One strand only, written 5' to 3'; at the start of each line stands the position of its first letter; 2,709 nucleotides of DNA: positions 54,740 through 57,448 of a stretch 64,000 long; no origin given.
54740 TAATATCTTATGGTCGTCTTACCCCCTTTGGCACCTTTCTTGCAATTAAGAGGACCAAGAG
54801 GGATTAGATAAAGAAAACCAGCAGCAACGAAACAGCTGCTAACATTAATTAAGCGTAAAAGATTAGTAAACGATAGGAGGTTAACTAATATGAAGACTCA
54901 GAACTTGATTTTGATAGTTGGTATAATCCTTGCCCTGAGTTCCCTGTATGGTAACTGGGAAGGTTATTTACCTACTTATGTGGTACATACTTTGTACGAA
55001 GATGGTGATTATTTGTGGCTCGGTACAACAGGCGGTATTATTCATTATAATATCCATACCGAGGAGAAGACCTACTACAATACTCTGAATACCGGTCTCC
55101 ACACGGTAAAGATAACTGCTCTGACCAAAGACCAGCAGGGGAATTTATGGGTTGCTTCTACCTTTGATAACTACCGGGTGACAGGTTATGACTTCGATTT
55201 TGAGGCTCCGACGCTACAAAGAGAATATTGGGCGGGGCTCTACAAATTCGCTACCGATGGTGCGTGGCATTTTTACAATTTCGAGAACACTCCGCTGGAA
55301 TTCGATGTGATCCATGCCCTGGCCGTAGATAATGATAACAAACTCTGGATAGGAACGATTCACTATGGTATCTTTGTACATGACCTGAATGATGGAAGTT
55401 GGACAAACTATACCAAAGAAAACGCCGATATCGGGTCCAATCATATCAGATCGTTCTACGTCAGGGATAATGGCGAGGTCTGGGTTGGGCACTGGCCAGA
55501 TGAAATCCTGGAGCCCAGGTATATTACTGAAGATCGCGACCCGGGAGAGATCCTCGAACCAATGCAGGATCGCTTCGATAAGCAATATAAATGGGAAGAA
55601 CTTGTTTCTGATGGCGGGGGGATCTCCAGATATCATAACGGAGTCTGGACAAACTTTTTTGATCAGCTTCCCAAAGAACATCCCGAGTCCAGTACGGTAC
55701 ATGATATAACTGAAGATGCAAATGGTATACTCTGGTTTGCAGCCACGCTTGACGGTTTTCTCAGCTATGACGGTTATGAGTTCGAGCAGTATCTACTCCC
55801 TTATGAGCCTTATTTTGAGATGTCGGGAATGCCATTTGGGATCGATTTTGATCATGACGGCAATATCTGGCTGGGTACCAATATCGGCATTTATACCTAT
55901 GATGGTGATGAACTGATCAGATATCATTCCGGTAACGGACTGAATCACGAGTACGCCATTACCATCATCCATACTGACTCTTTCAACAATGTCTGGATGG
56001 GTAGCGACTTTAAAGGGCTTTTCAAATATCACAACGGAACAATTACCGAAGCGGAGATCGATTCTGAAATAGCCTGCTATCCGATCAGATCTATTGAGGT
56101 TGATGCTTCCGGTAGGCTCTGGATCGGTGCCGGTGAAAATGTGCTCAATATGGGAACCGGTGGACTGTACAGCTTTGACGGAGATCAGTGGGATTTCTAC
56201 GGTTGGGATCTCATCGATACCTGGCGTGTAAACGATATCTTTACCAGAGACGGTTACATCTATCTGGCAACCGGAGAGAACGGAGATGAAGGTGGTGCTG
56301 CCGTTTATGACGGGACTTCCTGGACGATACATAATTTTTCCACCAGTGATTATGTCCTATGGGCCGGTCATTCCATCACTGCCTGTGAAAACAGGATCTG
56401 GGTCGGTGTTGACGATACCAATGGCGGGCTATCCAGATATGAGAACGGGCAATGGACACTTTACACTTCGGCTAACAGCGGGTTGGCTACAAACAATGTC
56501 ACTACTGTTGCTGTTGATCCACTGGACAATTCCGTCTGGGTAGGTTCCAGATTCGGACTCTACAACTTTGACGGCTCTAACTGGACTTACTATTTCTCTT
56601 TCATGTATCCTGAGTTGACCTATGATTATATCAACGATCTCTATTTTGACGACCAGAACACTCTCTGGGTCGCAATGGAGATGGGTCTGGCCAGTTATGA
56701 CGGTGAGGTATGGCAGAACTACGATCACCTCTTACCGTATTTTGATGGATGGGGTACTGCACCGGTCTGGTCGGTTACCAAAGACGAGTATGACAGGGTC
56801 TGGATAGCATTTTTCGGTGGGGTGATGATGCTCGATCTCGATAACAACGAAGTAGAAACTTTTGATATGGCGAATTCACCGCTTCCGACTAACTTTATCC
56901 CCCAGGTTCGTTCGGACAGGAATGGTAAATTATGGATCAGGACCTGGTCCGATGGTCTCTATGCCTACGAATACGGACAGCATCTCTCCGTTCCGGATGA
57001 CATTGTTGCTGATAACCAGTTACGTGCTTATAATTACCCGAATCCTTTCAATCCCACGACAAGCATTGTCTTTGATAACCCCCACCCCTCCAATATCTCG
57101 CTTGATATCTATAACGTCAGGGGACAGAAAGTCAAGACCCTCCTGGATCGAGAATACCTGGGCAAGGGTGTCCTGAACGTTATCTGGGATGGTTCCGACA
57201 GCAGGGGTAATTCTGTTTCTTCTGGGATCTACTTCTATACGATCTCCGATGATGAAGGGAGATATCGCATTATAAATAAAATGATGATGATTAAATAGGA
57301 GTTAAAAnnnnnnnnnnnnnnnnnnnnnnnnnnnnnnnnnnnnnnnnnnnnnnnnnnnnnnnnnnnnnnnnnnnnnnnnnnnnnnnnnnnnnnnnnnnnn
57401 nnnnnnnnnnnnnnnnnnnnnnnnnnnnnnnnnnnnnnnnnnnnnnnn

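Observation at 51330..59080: Self-contained sigma-54 circuit: cytoplasmic TPR kinase plus GAFTGA activator, divergent from a perfect -24/-12 promoter driving a two-gene T9SS-cargo operon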

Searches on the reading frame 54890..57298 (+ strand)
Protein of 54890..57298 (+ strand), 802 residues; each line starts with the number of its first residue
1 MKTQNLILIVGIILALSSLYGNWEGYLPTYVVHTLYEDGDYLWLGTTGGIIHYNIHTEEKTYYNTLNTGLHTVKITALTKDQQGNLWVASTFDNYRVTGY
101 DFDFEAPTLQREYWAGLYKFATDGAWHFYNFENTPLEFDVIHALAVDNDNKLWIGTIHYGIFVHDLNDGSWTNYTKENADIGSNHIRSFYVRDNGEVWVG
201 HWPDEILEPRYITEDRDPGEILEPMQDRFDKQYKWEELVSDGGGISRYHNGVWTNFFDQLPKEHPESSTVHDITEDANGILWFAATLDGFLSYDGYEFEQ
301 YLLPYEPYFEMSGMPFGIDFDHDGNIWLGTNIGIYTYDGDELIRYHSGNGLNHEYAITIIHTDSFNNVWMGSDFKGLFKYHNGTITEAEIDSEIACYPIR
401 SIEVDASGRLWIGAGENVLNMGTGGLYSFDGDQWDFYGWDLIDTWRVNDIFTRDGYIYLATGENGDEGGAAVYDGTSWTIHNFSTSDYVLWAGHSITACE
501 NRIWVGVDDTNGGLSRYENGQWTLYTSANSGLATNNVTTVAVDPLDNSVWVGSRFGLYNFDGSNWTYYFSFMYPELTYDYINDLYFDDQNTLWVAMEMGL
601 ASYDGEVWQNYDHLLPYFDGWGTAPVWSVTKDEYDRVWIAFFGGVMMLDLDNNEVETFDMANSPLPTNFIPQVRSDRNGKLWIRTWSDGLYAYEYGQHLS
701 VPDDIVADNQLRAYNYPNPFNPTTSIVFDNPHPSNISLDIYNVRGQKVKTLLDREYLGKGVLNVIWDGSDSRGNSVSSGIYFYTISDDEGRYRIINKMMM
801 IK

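Call 3: search_protein_families(library=pfam, proteins=[window:54890-57298:+], max_evalue=0.01)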
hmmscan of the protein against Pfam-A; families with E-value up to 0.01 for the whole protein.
window:54890-57298:+ (802 aa): 5 families
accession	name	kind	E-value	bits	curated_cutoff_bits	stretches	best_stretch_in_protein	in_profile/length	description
PF07494.17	Reg_prop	-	5.7e-36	118.3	20.4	1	137-157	3-23/24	Two component regulator propeller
PF08450.18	SGL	-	1.1e-06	28.9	26.3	0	144-205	45-107/246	SMP-30/Gluconolactonase/LRE-like region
PF13860.13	FlgD_ig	-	1.3e-05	25.5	27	1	734-786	23-74/79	FlgD Ig-like domain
PF18962.6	Por_Secre_tail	-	5.7e-05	23.8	27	1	716-791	2-68/75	Secretion system C-terminal sorting domain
PF13585.12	CHU_C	-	0.00016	22.2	27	1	734-787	27-72/86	CHU_C Type IX secretion signal domain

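Call 4: search_protein_families(library=ncbifam, proteins=[window:54890-57298:+], max_evalue=0.01)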
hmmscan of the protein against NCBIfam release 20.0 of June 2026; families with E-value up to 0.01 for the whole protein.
window:54890-57298:+ (802 aa): 7 families
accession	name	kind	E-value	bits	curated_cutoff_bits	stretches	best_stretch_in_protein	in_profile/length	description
NF052228.1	T9SS_PorZ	equivalog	4.9e-35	121.1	260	4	628-802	592-757/757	type IX secretion system anionic LPS delivery protein PorZ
NF033707.1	T9SS_sortase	equivalog_domain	6.7e-09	34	420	1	712-785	998-1075/1095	type IX secretion system sortase PorU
TIGR04183.1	Por_Secre_tail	domain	4.3e-07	29.8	23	1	716-794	2-69/72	T9SS type A sorting domain-containing protein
NF052323.1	T9SSA_dep_M6i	equivalog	8.7e-06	24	600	1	710-786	955-1025/1043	T9SS-dependent M6-like inactivated metalloprotease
NF045728.1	glycosyl_F510_1955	equivalog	1.1e-05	24.8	175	0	137-181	3-45/246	F510_1955 family glycosylhydrolase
NF005176.1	PRK06655.1-1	equivalog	0.00016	21.6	230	1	729-788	92-150/197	flagellar hook assembly protein FlgD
NF009452.0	PRK12812.1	equivalog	0.0054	16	258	1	732-782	149-201/289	flagellar basal body rod modification protein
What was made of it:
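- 54890..57298 (+): Secreted double seven-bladed beta-propeller (Reg_prop repeats) with a T9SS type-A C-terminal sorting domain (802 aa). Pfam Reg_prop 118 bits; TIGR04183 29.8 bits against a cut-off of 23 (calls 3, 4).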

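Call 8: find_homologous_proteins(query=window:54890-57298:+, max_evalue=0.00001)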
Query window:54890-57298:+ (802 aa): 1941 proteins with E <= 0.00001 among 8000 candidates; the best 120 are listed.
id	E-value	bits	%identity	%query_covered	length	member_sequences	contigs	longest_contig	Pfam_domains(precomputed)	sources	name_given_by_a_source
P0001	1.0e-57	214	26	97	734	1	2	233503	PF23748.2,PF07494.18,PF18962.8,PF08450.19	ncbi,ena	-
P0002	1.6e-56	210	25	98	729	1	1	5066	PF07494.18,PF13860.13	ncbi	-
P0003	5.8e-55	205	25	97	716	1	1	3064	PF07494.18,PF18962.8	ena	-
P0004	8.8e-55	205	25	99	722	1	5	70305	PF07494.18,PF18962.8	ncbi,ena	-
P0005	1.3e-54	204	26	98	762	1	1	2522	PF07494.18,PF18962.8,PF13860.13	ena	-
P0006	1.4e-53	201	26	95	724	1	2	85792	PF07494.18,PF18962.8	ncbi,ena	-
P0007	1.0e-52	198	27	83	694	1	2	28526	PF07494.18,PF18962.8,PF13860.13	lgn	-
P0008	1.1e-51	194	24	97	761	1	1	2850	PF07494.18,PF13860.13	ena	-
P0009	1.6e-49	187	25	73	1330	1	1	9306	PF00801.27,PF13573.13,PF07494.18,PF18962.8,PF18911.7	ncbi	ncbi:MAG: hypothetical protein RLZZ628_2195, partial [Bacteroidota bacterium]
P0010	4.6e-49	186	25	94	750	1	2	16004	PF07494.18,PF18962.8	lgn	-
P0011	2.9e-45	173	26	80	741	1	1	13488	PF07494.18,PF18962.8,PF08450.19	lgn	-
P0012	3.8e-45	173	27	80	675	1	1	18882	PF07494.18,PF13860.13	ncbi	-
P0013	5.3e-45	172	25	95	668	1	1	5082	PF23748.2,PF07494.18,PF18962.8,PF24807.2,PF13860.13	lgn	-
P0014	1.2e-44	171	23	85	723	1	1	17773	PF07494.18,PF18962.8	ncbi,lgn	-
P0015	5.2e-44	169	23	97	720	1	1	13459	PF07494.18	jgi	jgi:ligand-binding sensor domain-containing protein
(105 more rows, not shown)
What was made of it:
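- Many paralogous propeller-plus-sorting-domain proteins exist (call 8).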

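Call 9: find_encoding_contigs(protein=window:54890-57298:+, flank=10000, max_places=6)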
Protein window:54890-57298:+ (802 aa): 4 contigs read that carry it; 3 places shown.
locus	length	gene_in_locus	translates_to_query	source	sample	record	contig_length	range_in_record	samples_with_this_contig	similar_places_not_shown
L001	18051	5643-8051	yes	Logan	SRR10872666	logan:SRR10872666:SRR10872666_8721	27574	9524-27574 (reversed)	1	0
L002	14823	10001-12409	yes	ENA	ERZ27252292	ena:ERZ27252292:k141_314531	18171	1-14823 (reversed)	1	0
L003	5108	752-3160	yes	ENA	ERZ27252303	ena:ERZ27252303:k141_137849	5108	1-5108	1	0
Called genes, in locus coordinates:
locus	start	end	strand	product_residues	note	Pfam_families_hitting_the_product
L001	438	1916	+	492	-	-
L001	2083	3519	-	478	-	PF00072:Response_reg, PF00158:Sigma54_activat, PF14532:Sigma54_activ_2, PF07728:AAA_5 (faint), PF25601:AAA_lid_14, PF02954:HTH_8 (weak)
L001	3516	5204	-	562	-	PF00515:TPR_1 (faint), PF07719:TPR_2 (faint), PF13424:TPR_12 (weak), PF13424:TPR_12, PF13424:TPR_12 (weak), PF00512:HisKA (weak), PF02518:HATPase_c, PF14501:HATPase_c_5 (weak), +7 more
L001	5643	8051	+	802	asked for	PF07494:Reg_prop (faint), PF08450:SGL (faint), PF13860:FlgD_ig (faint)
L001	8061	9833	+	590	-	PF18370:RGI_lyase (faint), PF13860:FlgD_ig, PF18962:Por_Secre_tail (weak)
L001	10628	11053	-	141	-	-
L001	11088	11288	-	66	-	-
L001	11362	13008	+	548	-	PF13688:Reprolysin_5, PF13582:Reprolysin_3, PF18962:Por_Secre_tail (weak), PF13860:FlgD_ig (weak)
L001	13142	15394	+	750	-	PF13439:Glyco_transf_4, PF00534:Glycos_transf_1, PF13692:Glyco_trans_1_4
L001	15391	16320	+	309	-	PF04041:Glyco_hydro_130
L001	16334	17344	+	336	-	PF00534:Glycos_transf_1, PF13692:Glyco_trans_1_4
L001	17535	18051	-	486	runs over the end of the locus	PF04041:Glyco_hydro_130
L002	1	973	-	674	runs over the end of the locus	PF15892:BNR_4 (faint), PF13290:CHB_HEX_C_1, PF13287:Fn3_assoc, PF18962:Por_Secre_tail (faint), PF13860:FlgD_ig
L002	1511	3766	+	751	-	PF08478:POTRA_1 (faint), PF07244:POTRA, PF01103:Omp85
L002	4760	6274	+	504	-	-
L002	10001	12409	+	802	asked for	PF07494:Reg_prop (faint), PF08450:SGL (faint), PF13860:FlgD_ig (faint)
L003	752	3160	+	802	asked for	PF07494:Reg_prop (faint), PF08450:SGL (faint), PF13860:FlgD_ig (faint)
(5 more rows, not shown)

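Call 44: predict_structure(alignment_id=A1)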
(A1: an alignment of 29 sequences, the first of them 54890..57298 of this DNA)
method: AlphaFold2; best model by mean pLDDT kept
length: 802 residues; sequences in the alignment: 29
mean_pLDDT: 82.2   pTM: 0.78
mean pLDDT of the five models: 82.2, 81.2, 81.0, 80.9, 80.7
residues with pLDDT >= 90: 375; 70-90: 261; 50-70: 88; < 50: 78
segments of 3 or more residues with pLDDT < 50: 13-19, 95-111, 207-240, 418-420, 698-709
pLDDT, mean of each block of 10 residues (from residue 1): 56 48 86 95 95 95 89 93 96 49 39 75 89 81 95 93 94 92 92 96 62 43 44 45 84 88 66 95 85 93 74 86 95 90 75 78 96 89 88 79 91 69 76 75 71 91 71 88 67 81 89 89 92 92 94 95 93 91 94 94 95 75 85 90 85 81 86 89 89 69 43 87 92 88 79 88 94 85 85 85 75
secondary structure, 60 per line:
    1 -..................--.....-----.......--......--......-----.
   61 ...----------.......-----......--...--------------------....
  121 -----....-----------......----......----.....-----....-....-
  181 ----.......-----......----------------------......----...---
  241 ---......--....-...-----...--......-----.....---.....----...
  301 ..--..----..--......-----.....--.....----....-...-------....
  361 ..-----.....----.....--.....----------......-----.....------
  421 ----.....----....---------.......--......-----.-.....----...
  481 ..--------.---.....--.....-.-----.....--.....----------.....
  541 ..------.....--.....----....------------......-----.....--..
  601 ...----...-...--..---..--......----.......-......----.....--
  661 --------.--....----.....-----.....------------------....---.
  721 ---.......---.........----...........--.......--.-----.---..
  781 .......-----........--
elements in order (helices of 4 or more, strands of 3 or more residues): H2-19 E22-26 E32-38 E41-46 E49-54 E60-63 E74-80 E86-91 E117-120 E126-129 E141-146 E151-156 E161-165 E171-174 H176-179 E185-191 E197-202 H225-230 E244-249 E252-255 E270-275 E281-285 E289-293 E298-302 E315-320 E326-330 E333-337 E342-345 E357-362 E368-372 E377-381 E384-388 E399-404 E410-414 E425-429 E434-437 E447-453 E456-461 E469-473 E478-482 E495-499 E502-506 E514-518 E521-525 E536-542 E549-553 E556-560 E565-568 E581-586 E592-596 E599-603 E608-610 E626-631 E636-642 E644-649 E654-658 E672-675 E680-684 E690-694 E713-716 E724-730 E734-742 E747-757 E760-766 E779-787 E793-800
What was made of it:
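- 54890..57298 (+): AF2 model pLDDT 82, pTM 0.78 (call 44).
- On PorZ (NF052228): AF2 model (call 44).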

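Call 48: fold_search(model_id=the predicted structure, library=pdb)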
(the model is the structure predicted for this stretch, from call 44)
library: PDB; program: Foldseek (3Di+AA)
matches with E <= 10: 1630; with E <= 0.001: 739
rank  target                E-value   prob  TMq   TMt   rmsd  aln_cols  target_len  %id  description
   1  4a2m_A                6.3e-32  1.00  0.31  0.34  23.7       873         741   14  Structure of the periplasmic domain of the heparin and heparan sulphate sensing hybrid two component system BT4663 in  (released 2012-05-02)
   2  4a2m_B                3.1e-31  1.00  0.31  0.33  23.6       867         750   14  Structure of the periplasmic domain of the heparin and heparan sulphate sensing hybrid two component system BT4663 in  (released 2012-05-02)
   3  4a2m_D                8.0e-31  1.00  0.32  0.34  23.4       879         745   14  Structure of the periplasmic domain of the heparin and heparan sulphate sensing hybrid two component system BT4663 in  (released 2012-05-02)
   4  4a2m_C                2.6e-30  1.00  0.31  0.34  23.9       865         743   14  Structure of the periplasmic domain of the heparin and heparan sulphate sensing hybrid two component system BT4663 in  (released 2012-05-02)
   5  4a2l_A                4.9e-30  1.00  0.32  0.34  24.5       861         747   14  Structure of the periplasmic domain of the heparin and heparan sulphate sensing hybrid two component system BT4663 in  (released 2012-05-02)
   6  4a2l_F                7.2e-30  1.00  0.31  0.33  24.4       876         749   14  Structure of the periplasmic domain of the heparin and heparan sulphate sensing hybrid two component system BT4663 in  (released 2012-05-02)
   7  4a2l_D                9.1e-30  1.00  0.32  0.34  24.1       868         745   14  Structure of the periplasmic domain of the heparin and heparan sulphate sensing hybrid two component system BT4663 in  (released 2012-05-02)
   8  3ott_B                1.1e-29  1.00  0.30  0.33  22.5       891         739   16  Crystal Structure of the extracellular domain of the putative one component system BT4673 from B. thetaiotaomicron (released 2011-08-10)
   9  4a2l_E                3.7e-29  1.00  0.32  0.34  24.1       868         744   14  Structure of the periplasmic domain of the heparin and heparan sulphate sensing hybrid two component system BT4663 in  (released 2012-05-02)
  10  3va6_B                4.2e-29  1.00  0.31  0.33  22.7       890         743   15  Crystal Structure of the extracellular domain of the putative hybrid two component system BT4673 from B. thetaiotaomic (released 2012-06-13)
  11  4a2l_B                6.5e-29  1.00  0.31  0.33  24.3       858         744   14  Structure of the periplasmic domain of the heparin and heparan sulphate sensing hybrid two component system BT4663 in  (released 2012-05-02)
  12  3v9f_A                6.8e-29  1.00  0.32  0.34  23.2       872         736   16  Crystal Structure of the extracellular domain of the putative hybrid two component system BT3049 from B. thetaiotaomic (released 2012-03-14)
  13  4a2l_C                1.3e-28  1.00  0.32  0.34  24.0       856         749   14  Structure of the periplasmic domain of the heparin and heparan sulphate sensing hybrid two component system BT4663 in  (released 2012-05-02)
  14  3va6_A                5.6e-28  1.00  0.31  0.33  22.9       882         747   15  Crystal Structure of the extracellular domain of the putative hybrid two component system BT4673 from B. thetaiotaomic (released 2012-06-13)
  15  3ott_A                1.9e-27  1.00  0.30  0.33  22.9       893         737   15  Crystal Structure of the extracellular domain of the putative one component system BT4673 from B. thetaiotaomicron (released 2011-08-10)
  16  5m11                  9.4e-27  1.00  0.45  0.48  11.4       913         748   13  Structural and functional probing of PorZ, an essential bacterial surface component of the type-IX secretion system of h (released 2016-11-09)
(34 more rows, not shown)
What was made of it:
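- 54890..57298 (+): Foldseek hits: BT4663, BT4673 and BT3049 sensor domains at E 1e-32 to 1e-27, and PorZ 5m11 at E 9e-27 with TM 0.45/0.48 (call 48).
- On PorZ (NF052228): 5m11 matches at E 9e-27 with TM 0.45/0.48 (call 48).
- The structure model and fold matches support the propeller assignment (calls 44, 48). PorZ 5m11 gives the best global superposition among the PDB hits (TM 0.45/0.48, call 48).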

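Call 92: search_solved_structures(query=window:54890-57298:+, max_evalue=0.001)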
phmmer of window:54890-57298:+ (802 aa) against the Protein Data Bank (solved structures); distinct sequences matched with E-value up to 0.001: 4.
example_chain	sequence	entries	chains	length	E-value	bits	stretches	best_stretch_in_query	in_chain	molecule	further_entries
4a2l_A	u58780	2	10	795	3.4e-23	85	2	266-342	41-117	TWO-COMPONENT SYSTEM SENSOR HISTIDINE KINASE/RESPONSE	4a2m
3v9f_A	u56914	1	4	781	1.3e-20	76.5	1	631-694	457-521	Two-component system sensor histidine kinase/response regulator, hybrid (One-component sys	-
3ott_A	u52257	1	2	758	1.9e-06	29.6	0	27-89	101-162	Two-component system sensor histidine kinase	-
3va6_A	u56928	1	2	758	1.9e-06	29.6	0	27-89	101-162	Two-component system sensor histidine kinase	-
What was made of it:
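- On PorZ (NF052228): There is no phmmer hit to PDB PorZ (call 92).
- Closest known: PorZ. Same: Gene 1 has the tandem seven-bladed Reg_prop propellers followed by an Ig-like C-terminal domain (calls 44, 48, 92).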
